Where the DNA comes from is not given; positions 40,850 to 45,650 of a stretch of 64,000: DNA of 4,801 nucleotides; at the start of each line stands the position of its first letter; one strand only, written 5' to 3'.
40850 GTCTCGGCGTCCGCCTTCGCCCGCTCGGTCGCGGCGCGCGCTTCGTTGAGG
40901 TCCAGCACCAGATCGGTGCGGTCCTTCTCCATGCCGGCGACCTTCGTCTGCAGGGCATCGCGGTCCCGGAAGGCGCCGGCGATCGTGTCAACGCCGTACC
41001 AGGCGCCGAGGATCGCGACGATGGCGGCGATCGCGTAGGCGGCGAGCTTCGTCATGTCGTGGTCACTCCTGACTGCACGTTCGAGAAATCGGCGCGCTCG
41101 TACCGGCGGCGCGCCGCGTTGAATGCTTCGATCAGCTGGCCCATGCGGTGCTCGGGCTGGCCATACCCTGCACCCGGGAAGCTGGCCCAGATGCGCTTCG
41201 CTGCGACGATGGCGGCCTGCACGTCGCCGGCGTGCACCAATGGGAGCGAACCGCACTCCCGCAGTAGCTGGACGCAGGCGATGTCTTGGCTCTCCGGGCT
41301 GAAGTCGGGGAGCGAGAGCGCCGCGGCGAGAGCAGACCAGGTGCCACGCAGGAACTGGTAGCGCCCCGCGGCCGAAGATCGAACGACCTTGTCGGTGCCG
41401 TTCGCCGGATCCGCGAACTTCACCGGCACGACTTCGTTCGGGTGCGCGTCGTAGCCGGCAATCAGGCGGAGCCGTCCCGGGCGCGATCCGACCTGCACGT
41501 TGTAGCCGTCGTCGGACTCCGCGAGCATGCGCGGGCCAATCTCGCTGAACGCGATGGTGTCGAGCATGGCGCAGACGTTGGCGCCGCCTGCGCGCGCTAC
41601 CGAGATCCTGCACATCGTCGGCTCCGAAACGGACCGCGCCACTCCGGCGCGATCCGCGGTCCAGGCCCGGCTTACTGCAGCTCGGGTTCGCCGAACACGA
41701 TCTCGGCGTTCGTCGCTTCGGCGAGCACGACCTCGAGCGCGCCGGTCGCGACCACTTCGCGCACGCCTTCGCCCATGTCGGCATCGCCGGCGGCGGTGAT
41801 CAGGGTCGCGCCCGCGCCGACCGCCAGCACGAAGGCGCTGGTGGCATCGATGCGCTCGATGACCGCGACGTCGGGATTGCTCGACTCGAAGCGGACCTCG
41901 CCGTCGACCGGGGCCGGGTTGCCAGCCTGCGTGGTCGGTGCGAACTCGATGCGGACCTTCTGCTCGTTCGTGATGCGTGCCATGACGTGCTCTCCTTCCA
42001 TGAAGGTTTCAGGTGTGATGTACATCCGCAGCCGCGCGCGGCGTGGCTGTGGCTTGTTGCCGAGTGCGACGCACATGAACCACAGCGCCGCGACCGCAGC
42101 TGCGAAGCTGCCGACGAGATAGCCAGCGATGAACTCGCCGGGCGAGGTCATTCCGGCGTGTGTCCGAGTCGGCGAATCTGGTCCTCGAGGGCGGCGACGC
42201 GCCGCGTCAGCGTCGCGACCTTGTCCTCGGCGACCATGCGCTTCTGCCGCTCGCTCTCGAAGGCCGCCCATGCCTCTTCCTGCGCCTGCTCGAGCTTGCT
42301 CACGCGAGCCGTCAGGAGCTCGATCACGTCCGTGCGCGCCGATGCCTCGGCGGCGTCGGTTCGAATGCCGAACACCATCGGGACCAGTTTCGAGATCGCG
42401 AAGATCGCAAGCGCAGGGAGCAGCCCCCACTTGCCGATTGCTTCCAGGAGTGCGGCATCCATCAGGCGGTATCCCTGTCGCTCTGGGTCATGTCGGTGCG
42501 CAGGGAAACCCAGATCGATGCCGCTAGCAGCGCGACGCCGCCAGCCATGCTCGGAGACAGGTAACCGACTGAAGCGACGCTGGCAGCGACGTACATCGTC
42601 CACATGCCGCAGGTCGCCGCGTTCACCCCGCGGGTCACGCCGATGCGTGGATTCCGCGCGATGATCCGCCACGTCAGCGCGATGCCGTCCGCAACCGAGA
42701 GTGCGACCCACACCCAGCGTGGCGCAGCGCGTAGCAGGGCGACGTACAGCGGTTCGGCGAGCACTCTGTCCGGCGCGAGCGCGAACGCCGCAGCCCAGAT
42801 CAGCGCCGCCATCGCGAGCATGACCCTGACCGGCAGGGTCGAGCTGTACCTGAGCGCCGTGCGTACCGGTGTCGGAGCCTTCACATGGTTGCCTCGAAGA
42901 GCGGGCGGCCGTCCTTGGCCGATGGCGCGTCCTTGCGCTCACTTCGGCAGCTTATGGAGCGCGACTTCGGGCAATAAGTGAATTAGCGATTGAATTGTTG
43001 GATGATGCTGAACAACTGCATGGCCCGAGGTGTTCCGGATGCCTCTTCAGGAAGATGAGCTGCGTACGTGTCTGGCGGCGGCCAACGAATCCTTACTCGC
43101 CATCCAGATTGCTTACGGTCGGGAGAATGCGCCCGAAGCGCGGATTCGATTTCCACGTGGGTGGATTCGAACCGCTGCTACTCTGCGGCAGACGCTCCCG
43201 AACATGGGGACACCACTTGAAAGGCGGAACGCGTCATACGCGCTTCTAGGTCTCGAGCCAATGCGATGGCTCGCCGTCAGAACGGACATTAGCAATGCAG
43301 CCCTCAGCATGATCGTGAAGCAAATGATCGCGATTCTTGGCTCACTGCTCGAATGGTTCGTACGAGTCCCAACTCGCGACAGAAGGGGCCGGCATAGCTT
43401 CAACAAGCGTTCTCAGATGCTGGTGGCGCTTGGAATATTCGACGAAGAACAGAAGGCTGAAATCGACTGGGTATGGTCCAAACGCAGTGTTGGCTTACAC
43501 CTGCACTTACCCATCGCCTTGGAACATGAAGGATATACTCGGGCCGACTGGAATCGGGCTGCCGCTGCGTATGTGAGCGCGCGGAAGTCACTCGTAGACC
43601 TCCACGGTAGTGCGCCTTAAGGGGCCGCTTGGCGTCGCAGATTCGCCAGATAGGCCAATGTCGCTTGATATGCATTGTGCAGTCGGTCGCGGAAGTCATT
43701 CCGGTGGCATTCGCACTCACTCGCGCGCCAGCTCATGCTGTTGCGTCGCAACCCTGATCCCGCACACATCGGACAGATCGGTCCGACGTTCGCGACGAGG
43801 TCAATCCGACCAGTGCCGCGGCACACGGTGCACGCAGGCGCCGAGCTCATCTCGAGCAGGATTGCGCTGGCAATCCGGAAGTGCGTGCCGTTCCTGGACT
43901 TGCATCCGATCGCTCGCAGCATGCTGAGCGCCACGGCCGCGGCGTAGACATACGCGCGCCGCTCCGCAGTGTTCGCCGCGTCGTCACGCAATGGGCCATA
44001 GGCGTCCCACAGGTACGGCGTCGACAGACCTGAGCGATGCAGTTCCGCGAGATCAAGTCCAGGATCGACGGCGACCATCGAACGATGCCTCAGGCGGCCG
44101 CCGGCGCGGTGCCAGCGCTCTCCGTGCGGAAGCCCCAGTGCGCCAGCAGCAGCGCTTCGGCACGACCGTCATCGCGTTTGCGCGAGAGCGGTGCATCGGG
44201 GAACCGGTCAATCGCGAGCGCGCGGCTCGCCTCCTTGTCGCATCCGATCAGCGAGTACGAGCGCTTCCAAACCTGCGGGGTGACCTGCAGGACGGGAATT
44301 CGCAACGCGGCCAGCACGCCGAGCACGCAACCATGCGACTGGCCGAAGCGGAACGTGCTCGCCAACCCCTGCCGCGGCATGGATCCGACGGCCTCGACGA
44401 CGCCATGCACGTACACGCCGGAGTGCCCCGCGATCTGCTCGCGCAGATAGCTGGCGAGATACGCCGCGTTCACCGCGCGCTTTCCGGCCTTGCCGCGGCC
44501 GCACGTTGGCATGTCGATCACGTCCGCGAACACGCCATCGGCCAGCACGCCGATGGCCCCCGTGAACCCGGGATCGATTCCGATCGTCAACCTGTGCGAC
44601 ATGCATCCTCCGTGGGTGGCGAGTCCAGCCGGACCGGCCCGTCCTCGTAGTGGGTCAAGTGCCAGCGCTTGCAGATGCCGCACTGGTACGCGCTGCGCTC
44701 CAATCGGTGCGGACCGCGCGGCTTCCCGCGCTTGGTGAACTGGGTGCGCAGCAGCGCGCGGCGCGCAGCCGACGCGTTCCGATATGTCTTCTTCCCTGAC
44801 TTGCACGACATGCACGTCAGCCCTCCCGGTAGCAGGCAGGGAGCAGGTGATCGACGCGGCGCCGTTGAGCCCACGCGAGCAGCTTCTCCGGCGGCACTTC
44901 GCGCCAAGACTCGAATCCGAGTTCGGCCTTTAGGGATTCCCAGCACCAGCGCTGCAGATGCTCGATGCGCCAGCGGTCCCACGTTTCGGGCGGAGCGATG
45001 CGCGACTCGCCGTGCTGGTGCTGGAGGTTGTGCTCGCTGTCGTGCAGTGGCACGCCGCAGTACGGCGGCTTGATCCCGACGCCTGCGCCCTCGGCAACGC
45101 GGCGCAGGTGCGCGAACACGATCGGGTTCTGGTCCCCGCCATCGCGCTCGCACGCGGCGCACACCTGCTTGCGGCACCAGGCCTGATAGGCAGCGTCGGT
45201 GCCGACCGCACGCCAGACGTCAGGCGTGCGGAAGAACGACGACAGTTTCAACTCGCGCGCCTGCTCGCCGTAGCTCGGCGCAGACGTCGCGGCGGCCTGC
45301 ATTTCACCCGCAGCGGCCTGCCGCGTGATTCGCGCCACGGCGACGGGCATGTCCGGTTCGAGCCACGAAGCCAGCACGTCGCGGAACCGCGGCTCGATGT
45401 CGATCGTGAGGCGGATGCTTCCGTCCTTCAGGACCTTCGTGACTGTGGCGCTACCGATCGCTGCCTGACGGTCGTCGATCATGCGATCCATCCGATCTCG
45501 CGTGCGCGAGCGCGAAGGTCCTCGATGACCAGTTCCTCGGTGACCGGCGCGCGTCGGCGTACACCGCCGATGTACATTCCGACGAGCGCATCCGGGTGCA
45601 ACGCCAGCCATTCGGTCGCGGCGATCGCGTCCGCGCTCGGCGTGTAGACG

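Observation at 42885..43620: HEPN-like moron lying antisense in the Q-to-holin leader, with stop codons of convergent genes sharing TTAA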

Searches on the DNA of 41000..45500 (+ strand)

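Call 27: search_dna_similar(query=window:41000-45500:+, collection=phages, mode=distant, max_rows=25)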
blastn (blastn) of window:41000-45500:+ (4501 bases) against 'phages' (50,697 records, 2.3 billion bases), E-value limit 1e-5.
Records with a match: 4; places in all: 4; records where one place covers at least 80% of the query: 0.
Best place of each record, by identity: 80-90% 2; 60-80% 2.
By first word of the organism name: Burkholderia 2; Ralstonia 2.
By host as written in the record: - 1; Burkholderia cepacia 1; Ralstonia solanacearum R281, UW154 1; Ralstonia solanacearum 1.
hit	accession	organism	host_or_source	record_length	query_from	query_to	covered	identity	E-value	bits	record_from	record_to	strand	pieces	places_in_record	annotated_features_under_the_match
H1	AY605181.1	Burkholderia phage BcepC6B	-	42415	436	565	3%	73.1%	7e-11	78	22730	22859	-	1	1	g22: gp22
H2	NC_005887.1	Burkholderia phage BcepC6B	Burkholderia cepacia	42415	436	565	3%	73.1%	7e-11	78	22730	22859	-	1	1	endolysin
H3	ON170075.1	Ralstonia phage YO033_2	Ralstonia solanacearum R281, UW154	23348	149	194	1%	89.1%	5e-6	62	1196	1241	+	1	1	record has no annotation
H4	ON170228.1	Ralstonia phage YO134_2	Ralstonia solanacearum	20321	149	194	1%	89.1%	5e-6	62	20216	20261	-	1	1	record has no annotation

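Call 86: search_rna_families(source=window, start=42300, end=44300, threshold=evalue, max_evalue=1)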
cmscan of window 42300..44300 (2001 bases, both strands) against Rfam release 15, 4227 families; matches with E-value up to 1: 1.
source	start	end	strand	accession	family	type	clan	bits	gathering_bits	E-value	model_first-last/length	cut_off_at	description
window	42897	42948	+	RF03369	mir-2217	Gene; miRNA;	-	21.9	60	0.2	1-62/62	no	mir-2217 microRNA precursor family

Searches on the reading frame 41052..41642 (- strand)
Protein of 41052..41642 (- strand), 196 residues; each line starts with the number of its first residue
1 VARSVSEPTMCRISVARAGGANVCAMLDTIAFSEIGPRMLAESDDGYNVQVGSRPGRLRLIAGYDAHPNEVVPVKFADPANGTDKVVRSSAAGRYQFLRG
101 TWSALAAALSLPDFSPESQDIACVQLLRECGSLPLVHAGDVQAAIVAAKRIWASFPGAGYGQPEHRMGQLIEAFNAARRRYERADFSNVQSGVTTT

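Call 6: search_protein_families(library=pfam, proteins=[window:41052-41642:-], max_evalue=0.1)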
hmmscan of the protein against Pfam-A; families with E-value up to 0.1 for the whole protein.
window:41052-41642:- (196 aa): 1 family
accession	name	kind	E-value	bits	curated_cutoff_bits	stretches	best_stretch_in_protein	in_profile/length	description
PF06737.19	Transglycosylas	-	0.073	14.2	27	0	89-125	25-63/77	Transglycosylase-like domain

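Call 7: search_protein_families(library=phrogs, proteins=[window:41052-41642:-], max_evalue=0.1)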
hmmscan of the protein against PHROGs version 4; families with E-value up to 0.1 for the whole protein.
window:41052-41642:- (196 aa): 6 families
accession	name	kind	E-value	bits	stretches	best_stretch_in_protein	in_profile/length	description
phrog_90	-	lysis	1.4e-41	143.2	1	3-190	636-817/1168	endolysin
phrog_17029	-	unknown function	1.2e-31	111.1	1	21-179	8-162/241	-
phrog_17230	-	tail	7.1e-21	75.5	1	22-178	371-513/580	tail fiber protein/ lysozyme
phrog_28672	-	other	1.3e-06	28.3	1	64-181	45-159/397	metallo-endopeptidase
phrog_7930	-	other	0.0016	17.5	1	20-174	102-239/896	lipoprotein precursor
phrog_30077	-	unknown function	0.026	14.3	1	15-155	439-579/674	-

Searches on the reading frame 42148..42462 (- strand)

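Call 6: search_protein_families(library=pfam, proteins=[window:42148-42462:-], max_evalue=0.1)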
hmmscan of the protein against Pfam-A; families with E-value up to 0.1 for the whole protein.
window:42148-42462:- (104 aa): 8 families
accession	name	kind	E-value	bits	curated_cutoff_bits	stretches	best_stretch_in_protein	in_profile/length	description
PF25026.1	Asd-4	-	0.0013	19.2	29.1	1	46-99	23-76/80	Asd-4-like domain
PF00261.25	Tropomyosin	-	0.0071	16.2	38.6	1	56-99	17-60/242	Tropomyosin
PF04899.17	MbeD_MobD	-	0.0086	16.6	21.6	1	53-100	22-69/70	MbeD/MobD like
PF09403.15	FadA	-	0.011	16.6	28.5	1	50-100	5-52/99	Adhesion protein FadA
PF19719.4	DUF6213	-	0.018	15.6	27.7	1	51-96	12-56/66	Family of unknown function (DUF6213)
PF23649.1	FKBP15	-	0.021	14.9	27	1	50-92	135-177/224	FK506-binding protein 15-like domain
PF19786.4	DUF6270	-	0.047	14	27.5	1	39-91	23-70/222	Family of unknown function (DUF6270)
PF07716.20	bZIP_2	-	0.081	13.5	22.3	1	70-99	22-51/54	Basic region leucine zipper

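Call 7: search_protein_families(library=phrogs, proteins=[window:42148-42462:-], max_evalue=0.1)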
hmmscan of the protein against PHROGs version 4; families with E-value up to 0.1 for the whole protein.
window:42148-42462:- (104 aa): 8 families
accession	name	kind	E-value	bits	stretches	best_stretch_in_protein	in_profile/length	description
phrog_38423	-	unknown function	6.2e-07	30.9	1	14-100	15-101/112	-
phrog_2658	-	other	0.00014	23.1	1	2-102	5-116/126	hol-like chemotaxis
phrog_12665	-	unknown function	0.00095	19.8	1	45-86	11-52/224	-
phrog_11860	-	unknown function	0.0065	17.7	1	20-100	15-93/114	-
phrog_37768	-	unknown function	0.013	16.7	1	67-99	65-97/106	-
phrog_7656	-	unknown function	0.03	15.5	1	48-92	42-81/95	-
phrog_3643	-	unknown function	0.075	14.5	0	82-99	6-23/63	-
phrog_95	-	integration and excision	0.095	12.2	1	41-103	451-512/651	integrase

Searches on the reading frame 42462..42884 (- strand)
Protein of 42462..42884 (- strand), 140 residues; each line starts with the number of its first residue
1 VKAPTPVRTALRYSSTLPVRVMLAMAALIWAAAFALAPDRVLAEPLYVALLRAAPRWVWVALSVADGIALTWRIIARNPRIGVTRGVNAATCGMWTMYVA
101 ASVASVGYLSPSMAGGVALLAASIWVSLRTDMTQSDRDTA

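Call 6: search_protein_families(library=pfam, proteins=[window:42462-42884:-], max_evalue=0.1)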
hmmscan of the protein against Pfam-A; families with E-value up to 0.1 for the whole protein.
window:42462-42884:- (140 aa): 1 family
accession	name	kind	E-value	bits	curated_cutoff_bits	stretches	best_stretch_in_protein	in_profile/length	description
PF05232.17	BTP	-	0.082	13.4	25.6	1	14-42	34-62/64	Chlorhexidine efflux transporter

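Call 7: search_protein_families(library=phrogs, proteins=[window:42462-42884:-], max_evalue=0.1)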
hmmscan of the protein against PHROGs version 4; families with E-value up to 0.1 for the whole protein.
window:42462-42884:- (140 aa): 2 families
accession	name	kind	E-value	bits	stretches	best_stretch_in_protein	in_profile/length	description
phrog_28727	-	lysis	8.6e-14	52.9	1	9-140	13-143/143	holin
phrog_8980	-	unknown function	0.018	15.9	1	22-130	29-136/150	-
